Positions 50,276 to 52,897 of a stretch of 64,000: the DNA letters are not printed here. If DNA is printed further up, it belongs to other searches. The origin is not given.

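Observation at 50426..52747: Intronless class C GPCR nested in the UBR3-like gene on the same strand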

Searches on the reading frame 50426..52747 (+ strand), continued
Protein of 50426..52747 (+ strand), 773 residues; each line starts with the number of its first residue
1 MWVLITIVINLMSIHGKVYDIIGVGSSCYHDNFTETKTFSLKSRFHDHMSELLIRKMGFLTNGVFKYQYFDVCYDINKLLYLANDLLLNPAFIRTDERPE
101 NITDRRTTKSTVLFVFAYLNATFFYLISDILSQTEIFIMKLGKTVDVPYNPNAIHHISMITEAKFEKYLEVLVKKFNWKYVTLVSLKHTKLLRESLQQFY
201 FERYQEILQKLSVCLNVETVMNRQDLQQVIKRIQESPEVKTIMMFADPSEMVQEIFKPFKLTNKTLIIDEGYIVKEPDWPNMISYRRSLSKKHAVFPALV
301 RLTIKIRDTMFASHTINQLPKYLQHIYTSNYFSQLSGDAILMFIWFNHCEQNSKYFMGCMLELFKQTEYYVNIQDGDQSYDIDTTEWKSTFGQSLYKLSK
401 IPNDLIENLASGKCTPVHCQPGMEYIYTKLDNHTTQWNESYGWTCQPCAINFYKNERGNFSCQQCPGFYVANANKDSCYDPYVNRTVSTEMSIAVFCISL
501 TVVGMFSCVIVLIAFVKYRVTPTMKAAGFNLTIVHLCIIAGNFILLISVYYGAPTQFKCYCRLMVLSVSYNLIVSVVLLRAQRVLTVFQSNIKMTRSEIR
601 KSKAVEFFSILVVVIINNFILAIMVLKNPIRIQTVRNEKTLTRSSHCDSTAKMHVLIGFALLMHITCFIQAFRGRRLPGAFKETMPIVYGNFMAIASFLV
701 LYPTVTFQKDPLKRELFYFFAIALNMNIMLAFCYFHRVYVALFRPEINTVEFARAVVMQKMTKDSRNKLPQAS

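Call 25: search_solved_structures(query=A1, max_evalue=0.001, show_alignments=2)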
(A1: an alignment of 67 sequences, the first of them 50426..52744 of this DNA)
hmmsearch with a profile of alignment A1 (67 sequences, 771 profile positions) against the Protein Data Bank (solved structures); distinct sequences matched with E-value up to 0.001: 87 (the best 60 are shown).
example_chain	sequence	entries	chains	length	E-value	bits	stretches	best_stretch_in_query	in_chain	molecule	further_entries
7dd5_A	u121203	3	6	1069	4.7e-88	299.9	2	439-767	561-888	Calcium-Sensing Receptor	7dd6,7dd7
9axf_R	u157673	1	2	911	1.6e-84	288.3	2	440-767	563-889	Extracellular calcium-sensing receptor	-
9asb_Q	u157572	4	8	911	6.6e-84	286.2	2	440-767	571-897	Isoform 1 of Extracellular calcium-sensing receptor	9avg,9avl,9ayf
8szh_A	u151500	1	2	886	5.5e-83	283.1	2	440-767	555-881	Extracellular calcium-sensing receptor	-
7m3e_A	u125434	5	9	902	5.6e-83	283.1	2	440-767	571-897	Extracellular calcium-sensing receptor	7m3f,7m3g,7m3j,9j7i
8szi_A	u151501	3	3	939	6.1e-83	283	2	440-767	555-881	Extracellular calcium-sensing receptor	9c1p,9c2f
8szf_B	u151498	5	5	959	7.4e-83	282.7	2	440-767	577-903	Extracellular calcium-sensing receptor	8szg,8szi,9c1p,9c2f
7sil_A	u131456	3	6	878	8.6e-83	282.5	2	440-748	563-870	Isoform 1 of Extracellular calcium-sensing receptor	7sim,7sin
8wpg_B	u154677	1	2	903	1.4e-82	281.8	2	440-766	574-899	Extracellular calcium-sensing receptor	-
8wpu_B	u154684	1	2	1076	2.2e-82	281.1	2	440-766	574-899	Extracellular calcium-sensing receptor,calcium-sensing receptor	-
8szf_A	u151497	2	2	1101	2.2e-82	281.1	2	440-767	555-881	Extracellular calcium-sensing receptor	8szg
7dtt_A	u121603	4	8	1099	4.3e-82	280.2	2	440-767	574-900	Extracellular calcium-sensing receptor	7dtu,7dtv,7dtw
7e6t_B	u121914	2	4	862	4.2e-81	276.9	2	440-749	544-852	Extracellular calcium-sensing receptor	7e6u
7epd_B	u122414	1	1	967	2.7e-67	231.2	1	116-746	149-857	Isoform 3 of Metabotropic glutamate receptor 7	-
9omo_A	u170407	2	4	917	3.4e-67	230.9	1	116-748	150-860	Metabotropic glutamate receptor 7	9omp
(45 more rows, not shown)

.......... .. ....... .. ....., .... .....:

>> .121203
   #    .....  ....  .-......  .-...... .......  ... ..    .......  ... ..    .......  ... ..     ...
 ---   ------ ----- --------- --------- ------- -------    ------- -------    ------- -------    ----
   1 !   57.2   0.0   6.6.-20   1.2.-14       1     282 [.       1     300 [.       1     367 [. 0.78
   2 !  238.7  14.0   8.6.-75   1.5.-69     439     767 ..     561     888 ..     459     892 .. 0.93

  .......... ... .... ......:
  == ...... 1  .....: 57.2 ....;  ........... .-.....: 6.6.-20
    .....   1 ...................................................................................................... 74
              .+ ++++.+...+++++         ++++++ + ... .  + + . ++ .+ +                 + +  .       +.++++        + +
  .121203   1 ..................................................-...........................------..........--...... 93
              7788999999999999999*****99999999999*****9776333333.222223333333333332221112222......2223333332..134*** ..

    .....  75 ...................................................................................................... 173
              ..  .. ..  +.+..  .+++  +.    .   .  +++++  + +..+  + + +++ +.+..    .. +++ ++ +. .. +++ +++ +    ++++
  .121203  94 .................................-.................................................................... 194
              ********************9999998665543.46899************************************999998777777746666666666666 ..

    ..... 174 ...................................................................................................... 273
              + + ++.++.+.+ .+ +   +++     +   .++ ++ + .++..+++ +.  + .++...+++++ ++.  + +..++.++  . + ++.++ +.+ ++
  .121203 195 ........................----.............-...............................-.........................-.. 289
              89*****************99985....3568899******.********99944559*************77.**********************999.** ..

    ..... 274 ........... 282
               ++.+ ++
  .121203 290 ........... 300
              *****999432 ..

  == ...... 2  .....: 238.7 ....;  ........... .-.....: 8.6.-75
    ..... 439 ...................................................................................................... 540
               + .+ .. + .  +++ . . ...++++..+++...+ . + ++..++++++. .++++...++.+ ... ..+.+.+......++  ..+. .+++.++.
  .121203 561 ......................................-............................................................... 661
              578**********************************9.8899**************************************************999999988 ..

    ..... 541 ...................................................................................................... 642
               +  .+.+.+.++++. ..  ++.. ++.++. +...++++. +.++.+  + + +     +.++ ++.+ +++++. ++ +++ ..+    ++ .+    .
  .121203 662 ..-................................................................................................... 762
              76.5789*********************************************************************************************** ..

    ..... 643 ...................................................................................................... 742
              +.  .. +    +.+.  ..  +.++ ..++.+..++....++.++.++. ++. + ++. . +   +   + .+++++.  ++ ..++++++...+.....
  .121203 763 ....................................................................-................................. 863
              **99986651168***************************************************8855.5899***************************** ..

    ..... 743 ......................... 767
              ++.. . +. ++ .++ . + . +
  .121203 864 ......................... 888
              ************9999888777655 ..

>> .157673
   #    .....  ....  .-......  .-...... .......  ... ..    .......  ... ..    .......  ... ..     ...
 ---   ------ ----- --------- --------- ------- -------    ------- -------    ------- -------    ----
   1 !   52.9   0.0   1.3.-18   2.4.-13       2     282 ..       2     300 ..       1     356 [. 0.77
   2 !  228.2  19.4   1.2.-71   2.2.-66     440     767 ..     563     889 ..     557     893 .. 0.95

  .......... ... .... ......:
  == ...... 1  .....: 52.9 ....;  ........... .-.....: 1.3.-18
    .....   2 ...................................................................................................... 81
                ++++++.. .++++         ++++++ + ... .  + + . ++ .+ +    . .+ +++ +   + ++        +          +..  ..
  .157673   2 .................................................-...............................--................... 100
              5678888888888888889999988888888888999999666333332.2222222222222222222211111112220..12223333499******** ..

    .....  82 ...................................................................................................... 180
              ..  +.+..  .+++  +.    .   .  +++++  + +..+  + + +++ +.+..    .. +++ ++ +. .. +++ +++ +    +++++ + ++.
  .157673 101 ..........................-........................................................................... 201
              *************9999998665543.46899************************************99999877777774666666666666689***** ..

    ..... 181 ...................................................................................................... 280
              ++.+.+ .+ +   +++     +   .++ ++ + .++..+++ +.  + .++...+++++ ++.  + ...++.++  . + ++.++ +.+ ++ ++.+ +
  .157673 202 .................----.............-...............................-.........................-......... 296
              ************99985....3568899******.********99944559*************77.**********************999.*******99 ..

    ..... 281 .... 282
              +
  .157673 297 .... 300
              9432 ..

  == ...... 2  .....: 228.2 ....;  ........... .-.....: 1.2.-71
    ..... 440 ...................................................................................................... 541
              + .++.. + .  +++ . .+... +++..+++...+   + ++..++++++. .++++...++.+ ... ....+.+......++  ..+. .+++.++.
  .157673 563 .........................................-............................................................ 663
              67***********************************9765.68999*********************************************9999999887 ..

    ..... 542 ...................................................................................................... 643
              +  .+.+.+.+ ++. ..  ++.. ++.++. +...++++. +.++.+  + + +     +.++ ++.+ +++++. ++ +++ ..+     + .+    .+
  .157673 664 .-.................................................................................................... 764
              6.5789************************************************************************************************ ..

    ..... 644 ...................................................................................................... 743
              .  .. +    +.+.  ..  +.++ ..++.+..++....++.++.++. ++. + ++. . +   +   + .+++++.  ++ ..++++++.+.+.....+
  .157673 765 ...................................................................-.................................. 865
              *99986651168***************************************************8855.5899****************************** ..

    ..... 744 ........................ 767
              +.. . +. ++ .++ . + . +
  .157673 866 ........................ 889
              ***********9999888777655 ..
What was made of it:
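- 50474..51661 (+): Compact Venus-flytrap-like extracellular domain, aa 17-412. The first half is recognisable. The second half (aa 271-412) is hypervariable across the family. Family profile positions 1-282 align to the CaSR flytrap residues 1-300 at about 1e-14, and the profile aligns over its full length to mGlu5, mGlu7 and TAS1R2 (call 25).
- On Class C (glutamate-family) GPCR: The 67-member family profile aligns to CaSR residues 1-300 at about 1e-14 and to mGlu and T1R flytraps in one continuous alignment (call 25).
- Closest known: Metabotropic glutamate receptors. Same: The family profile aligns continuously from the flytrap to TM7 (profile positions 116-746 against mGlu7) at about 1e-67 (call 25).
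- The family profile matches CaSR at 5e-88 and aligns to mGlu and T1R over the full length, including the flytrap (call 25).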

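Call 33: list_cluster_members(proteins=[P0131, P0134, P0136, P0137, P0138, P0146, P0151, P0153, P0167, P0192])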
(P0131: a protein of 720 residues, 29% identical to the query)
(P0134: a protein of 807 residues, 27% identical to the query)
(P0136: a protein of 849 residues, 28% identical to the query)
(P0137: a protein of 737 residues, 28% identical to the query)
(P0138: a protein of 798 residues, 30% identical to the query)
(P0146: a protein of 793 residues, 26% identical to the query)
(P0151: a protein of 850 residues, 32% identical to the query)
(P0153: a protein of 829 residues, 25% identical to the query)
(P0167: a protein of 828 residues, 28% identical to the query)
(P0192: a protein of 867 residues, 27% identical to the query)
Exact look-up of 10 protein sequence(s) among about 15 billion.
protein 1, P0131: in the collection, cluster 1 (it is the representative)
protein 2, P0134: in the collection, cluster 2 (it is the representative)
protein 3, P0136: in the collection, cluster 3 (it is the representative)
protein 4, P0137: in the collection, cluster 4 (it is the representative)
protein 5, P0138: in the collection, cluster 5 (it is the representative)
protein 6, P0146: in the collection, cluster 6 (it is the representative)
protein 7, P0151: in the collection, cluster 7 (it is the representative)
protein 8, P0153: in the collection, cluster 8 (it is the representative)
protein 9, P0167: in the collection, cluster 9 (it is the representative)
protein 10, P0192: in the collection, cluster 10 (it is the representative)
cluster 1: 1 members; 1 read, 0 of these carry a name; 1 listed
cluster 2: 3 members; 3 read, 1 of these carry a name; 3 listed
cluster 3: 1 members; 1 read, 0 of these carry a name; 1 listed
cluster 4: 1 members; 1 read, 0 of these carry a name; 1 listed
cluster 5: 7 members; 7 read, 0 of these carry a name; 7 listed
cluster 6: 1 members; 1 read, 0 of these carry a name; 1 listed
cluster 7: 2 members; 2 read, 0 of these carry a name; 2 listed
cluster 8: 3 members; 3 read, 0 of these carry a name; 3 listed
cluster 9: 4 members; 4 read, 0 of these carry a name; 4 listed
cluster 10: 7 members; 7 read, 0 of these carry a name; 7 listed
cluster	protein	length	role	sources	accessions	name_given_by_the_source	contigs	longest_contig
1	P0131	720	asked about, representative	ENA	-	-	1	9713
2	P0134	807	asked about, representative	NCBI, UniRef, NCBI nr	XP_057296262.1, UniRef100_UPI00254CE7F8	vomeronasal type-2 receptor 116-like [Hydractinia symbiolongicarpus] | vomeronasal type-2 receptor 116-like n=1 Tax=Hydractinia symbiolongicarpus TaxID=13093 ...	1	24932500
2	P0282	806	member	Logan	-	-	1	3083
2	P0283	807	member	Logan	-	-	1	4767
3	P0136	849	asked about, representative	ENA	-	-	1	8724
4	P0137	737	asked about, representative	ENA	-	-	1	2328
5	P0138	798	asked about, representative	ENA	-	-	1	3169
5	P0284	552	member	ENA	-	-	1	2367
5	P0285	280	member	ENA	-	-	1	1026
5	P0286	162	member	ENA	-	-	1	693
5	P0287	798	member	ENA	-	-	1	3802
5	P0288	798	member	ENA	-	-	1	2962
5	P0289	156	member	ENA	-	-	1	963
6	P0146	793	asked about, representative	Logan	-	-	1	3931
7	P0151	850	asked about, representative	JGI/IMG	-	-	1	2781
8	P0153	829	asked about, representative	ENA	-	-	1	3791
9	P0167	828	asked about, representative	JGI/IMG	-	-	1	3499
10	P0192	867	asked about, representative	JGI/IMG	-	-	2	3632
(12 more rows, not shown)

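Call 47: predict_structure(alignment_id=A2)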
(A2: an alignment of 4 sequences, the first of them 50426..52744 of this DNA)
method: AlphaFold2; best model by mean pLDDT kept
length: 773 residues; sequences in the alignment: 4
mean_pLDDT: 46.0   pTM: 0.26
mean pLDDT of the five models: 46.0, 45.0, 44.2, 42.7, 40.1
residues with pLDDT >= 90: 0; 70-90: 49; 50-70: 297; < 50: 427
segments of 3 or more residues with pLDDT < 50: 1-18, 27-67, 74-77, 87-111, 125-127, 129-166, 188-197, 248-254, 269-416, 429-441, 482-499, 520-528, 588-596, 635-644, 675-683, 708-715, 725-748, 760-773
pLDDT, mean of each block of 10 residues (from residue 1): 28 38 47 34 41 37 44 49 49 30 33 52 50 45 29 25 47 57 59 43 68 70 70 71 57 50 55 33 26 23 25 29 27 23 22 25 22 22 25 22 30 48 62 39 66 71 74 68 38 46 57 57 48 59 54 56 57 58 51 47 53 59 58 46 48 55 60 50 54 58 49 49 49 36 43 52 38 28
secondary structure, 60 per line:
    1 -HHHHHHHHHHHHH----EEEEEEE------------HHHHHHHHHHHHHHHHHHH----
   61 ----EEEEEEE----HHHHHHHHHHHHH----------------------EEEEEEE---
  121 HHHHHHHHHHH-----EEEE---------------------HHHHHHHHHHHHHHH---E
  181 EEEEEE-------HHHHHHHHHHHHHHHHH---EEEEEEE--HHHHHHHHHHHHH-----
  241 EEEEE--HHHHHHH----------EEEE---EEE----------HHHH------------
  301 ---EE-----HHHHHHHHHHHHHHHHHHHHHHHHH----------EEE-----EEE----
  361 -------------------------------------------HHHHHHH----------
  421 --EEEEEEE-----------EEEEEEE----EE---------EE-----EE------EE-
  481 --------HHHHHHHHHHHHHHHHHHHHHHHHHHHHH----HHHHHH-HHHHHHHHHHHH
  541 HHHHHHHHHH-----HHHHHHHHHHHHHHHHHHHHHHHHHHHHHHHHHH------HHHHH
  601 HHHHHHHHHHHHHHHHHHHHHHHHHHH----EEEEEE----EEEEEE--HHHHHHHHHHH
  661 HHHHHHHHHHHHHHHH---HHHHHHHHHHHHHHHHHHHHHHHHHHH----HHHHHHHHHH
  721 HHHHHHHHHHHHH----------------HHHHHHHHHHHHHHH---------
elements in order (helices of 4 or more, strands of 3 or more residues): H2-14 E19-25 H38-56 E65-71 H76-88 E111-117 H121-131 E137-140 H162-176 E180-186 H194-210 E214-220 H223-235 E241-245 H248-254 E265-268 E272-274 H285-288 H311-335 E346-348 E354-356 H404-410 E423-429 E441-447 H489-517 H522-527 H529-550 H556-589 H596-627 E632-637 E642-647 H650-676 H680-706 H711-733 H750-764
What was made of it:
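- Tried and rejected: AlphaFold with a 4-sequence alignment gave an unusable model, pLDDT 46 (call 47).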

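Call 50: find_encoding_contigs(protein=P0125, flank=10000, max_places=3)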
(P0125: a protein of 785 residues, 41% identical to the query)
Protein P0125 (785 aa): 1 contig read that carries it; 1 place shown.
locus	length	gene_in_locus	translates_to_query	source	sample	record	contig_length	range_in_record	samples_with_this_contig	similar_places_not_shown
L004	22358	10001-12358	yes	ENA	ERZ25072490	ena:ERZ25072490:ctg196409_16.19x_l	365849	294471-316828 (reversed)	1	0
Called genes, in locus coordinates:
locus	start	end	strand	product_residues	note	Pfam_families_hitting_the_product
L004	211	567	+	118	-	-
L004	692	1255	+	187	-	-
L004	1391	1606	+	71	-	-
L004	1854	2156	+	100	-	-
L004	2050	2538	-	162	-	-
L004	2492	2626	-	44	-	-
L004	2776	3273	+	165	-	-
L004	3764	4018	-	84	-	-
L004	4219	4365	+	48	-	-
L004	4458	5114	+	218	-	-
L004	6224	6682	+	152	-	-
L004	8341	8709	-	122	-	-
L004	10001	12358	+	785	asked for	PF00003:7tm_3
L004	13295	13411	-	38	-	-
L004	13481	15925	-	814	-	PF00003:7tm_3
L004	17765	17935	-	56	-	-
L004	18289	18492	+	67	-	-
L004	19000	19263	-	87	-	-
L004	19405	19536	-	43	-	-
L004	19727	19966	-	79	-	-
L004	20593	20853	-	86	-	-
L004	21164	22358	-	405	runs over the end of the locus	-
